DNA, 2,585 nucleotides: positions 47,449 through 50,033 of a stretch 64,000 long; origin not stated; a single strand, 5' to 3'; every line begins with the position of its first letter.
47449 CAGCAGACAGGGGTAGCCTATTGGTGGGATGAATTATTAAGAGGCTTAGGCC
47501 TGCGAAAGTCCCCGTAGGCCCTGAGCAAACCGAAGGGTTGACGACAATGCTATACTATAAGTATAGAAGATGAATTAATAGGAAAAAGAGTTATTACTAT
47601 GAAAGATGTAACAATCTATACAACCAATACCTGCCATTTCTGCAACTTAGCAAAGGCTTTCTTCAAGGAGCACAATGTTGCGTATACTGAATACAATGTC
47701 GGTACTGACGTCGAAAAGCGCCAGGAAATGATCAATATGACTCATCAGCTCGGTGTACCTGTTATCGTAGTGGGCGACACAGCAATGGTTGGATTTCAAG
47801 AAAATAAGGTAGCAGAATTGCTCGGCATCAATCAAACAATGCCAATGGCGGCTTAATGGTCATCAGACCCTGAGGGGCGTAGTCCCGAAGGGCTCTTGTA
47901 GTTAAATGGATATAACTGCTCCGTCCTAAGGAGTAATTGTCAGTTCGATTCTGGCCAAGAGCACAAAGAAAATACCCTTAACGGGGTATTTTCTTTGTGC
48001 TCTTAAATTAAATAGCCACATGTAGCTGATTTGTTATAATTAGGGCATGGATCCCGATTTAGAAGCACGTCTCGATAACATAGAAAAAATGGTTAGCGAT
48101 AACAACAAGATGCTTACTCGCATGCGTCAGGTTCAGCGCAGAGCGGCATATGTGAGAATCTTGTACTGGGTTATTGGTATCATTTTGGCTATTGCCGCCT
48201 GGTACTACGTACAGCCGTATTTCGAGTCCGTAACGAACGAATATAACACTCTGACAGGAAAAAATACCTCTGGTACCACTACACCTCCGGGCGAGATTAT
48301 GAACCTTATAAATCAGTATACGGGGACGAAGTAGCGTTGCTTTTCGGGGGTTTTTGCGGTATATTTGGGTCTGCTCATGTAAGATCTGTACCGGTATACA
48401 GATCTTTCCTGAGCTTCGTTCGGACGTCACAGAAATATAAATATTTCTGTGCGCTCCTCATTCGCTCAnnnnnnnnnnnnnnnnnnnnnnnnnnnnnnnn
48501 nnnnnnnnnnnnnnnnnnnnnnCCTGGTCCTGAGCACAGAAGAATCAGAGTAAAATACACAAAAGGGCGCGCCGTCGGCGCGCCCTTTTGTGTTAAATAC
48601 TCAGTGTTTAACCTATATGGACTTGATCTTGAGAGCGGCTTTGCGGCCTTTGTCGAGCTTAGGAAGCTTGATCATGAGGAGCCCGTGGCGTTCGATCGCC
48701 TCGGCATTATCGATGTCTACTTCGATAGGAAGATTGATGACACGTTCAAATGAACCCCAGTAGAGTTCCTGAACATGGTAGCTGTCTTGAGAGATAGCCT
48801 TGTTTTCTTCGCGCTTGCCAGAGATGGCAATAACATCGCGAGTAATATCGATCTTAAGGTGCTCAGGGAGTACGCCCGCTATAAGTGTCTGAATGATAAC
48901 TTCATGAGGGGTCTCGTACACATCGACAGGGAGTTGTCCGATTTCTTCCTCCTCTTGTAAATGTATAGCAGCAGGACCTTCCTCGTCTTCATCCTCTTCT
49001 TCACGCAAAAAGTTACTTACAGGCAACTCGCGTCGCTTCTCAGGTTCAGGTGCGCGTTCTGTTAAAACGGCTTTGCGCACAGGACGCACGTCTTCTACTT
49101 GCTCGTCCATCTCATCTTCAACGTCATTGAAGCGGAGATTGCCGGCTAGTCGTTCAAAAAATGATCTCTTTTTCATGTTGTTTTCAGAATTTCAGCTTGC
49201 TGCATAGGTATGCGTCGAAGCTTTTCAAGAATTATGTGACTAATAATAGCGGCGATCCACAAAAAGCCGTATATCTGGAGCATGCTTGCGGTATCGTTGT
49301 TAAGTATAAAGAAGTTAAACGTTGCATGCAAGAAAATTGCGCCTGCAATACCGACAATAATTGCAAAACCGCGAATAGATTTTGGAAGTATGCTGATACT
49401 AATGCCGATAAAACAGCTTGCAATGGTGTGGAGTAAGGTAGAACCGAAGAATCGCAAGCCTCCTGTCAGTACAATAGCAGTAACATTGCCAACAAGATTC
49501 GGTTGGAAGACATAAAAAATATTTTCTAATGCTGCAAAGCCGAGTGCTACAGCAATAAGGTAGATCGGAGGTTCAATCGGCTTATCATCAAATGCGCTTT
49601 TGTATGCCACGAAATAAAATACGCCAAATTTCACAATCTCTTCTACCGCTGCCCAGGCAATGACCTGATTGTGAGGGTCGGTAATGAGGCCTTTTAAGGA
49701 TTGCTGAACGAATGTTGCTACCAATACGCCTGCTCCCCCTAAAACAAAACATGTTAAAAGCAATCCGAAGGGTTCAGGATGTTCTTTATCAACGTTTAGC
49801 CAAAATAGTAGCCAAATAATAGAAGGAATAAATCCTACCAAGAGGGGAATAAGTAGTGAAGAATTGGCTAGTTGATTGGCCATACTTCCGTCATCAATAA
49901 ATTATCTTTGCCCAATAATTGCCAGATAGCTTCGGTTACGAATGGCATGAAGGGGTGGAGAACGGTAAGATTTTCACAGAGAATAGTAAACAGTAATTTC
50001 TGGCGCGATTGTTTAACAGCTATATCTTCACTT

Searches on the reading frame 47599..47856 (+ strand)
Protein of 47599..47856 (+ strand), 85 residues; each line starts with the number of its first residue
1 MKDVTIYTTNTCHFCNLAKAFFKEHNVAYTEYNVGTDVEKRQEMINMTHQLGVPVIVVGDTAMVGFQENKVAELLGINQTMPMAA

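Call 67: search_protein_families(library=pfam, proteins=[window:47599-47856:+], max_evalue=0.001)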
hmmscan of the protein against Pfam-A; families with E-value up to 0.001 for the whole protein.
window:47599-47856:+ (85 aa): 3 families
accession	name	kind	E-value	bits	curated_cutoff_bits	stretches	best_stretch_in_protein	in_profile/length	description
PF00462.30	Glutaredoxin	-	1.4e-17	64.1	22.9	1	4-61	1-58/60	Glutaredoxin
PF13417.12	GST_N_3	-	5.1e-05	24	22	1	7-64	2-58/75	Glutathione S-transferase, N-terminal domain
PF05768.20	Glrx-like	-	0.00012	22.7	26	1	4-62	2-59/77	Glutaredoxin-like domain (DUF836)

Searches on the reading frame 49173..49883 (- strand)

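Call 67: search_protein_families(library=pfam, proteins=[window:49173-49883:-], max_evalue=0.001)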
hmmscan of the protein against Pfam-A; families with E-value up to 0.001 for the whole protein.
window:49173-49883:- (236 aa): 1 family
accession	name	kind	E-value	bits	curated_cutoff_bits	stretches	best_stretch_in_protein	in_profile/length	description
PF13367.11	PrsW-protease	-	4.4e-22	79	23.5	1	37-210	1-189/196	PrsW family intramembrane metalloprotease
